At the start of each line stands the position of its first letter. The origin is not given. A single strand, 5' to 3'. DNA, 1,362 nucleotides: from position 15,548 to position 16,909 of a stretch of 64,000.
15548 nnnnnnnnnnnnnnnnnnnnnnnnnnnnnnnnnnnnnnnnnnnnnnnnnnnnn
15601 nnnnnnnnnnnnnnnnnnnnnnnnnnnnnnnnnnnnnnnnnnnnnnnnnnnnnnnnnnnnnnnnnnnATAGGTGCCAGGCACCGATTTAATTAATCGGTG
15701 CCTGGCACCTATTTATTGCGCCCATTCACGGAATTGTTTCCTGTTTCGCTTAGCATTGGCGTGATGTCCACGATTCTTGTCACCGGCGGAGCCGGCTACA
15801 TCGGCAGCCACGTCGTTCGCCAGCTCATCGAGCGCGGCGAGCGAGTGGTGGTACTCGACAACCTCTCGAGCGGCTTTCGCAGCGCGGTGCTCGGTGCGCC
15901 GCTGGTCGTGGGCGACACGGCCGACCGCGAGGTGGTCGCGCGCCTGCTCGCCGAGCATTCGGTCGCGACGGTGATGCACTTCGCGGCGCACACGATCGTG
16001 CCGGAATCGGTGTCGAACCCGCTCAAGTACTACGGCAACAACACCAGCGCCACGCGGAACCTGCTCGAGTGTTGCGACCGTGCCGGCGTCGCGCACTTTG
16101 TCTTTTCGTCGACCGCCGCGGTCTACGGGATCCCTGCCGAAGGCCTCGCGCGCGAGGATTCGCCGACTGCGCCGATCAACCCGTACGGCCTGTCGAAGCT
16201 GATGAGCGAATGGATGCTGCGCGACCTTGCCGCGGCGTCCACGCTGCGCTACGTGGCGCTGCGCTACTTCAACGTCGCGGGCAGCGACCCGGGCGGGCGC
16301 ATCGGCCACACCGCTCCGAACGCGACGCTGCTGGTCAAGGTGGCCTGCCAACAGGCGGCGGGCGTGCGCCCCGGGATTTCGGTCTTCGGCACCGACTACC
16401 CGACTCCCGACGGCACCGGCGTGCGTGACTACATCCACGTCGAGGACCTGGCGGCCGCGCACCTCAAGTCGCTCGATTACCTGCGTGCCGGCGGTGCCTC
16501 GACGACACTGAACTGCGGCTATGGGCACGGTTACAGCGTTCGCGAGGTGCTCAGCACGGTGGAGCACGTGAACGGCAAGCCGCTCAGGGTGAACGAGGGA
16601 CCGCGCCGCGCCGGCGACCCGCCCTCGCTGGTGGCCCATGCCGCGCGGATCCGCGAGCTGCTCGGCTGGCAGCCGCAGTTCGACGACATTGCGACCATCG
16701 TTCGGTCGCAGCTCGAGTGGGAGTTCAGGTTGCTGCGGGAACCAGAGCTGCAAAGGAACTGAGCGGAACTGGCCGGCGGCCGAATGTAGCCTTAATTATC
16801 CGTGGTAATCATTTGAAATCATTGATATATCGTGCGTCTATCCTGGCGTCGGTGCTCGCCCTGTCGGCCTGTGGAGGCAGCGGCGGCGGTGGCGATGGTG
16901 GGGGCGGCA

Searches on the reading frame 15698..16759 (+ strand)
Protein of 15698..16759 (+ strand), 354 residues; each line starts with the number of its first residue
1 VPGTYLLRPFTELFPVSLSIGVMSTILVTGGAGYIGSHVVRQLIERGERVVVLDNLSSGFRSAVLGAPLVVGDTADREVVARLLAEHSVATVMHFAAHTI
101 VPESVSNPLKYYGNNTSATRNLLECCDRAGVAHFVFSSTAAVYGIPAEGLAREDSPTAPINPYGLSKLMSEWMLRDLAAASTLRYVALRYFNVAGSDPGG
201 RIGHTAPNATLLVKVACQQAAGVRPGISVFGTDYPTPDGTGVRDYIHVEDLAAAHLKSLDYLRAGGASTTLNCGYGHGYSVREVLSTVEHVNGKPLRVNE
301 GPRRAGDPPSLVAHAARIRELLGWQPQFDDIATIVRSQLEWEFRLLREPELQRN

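Call 19: search_protein_families(library=pfam, proteins=[window:15698-16759:+], max_evalue=0.001)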
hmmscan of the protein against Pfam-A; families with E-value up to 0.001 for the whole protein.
window:15698-16759:+ (354 aa): 10 families
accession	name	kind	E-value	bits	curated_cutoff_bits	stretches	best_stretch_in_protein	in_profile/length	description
PF01370.27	Epimerase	-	2.2e-57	194.7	20.9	1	26-274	1-240/240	NAD dependent epimerase/dehydratase family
PF16363.11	GDP_Man_Dehyd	-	2.5e-51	175.5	27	1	27-328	1-323/332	GDP-mannose 4,6 dehydratase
PF02719.21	Polysacc_synt_2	-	2.7e-20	73.2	20.2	1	26-197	1-175/293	Polysaccharide biosynthesis protein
PF04321.23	RmlD_sub_bind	-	3.1e-18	66.3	27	1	25-178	2-140/287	RmlD substrate binding domain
PF01073.25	3Beta_HSD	-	3e-14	53.2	22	1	27-189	1-177/280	3-beta hydroxysteroid dehydrogenase/isomerase family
PF13460.12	NAD_binding_10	-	7.1e-12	46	27.2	1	30-195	1-148/184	NAD(P)H-binding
PF07993.18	NAD_binding_4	-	6.6e-11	42.3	20.1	1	87-206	87-220/258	Male sterility protein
PF05368.20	NmrA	-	3.2e-10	40.5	27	1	24-140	3-108/298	NmrA-like family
PF08659.16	KR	-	1e-05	26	22.6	1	25-146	2-144/180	KR domain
PF02254.24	TrkA_N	-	0.00016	22.4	23.8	1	31-89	5-64/116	TrkA-N domain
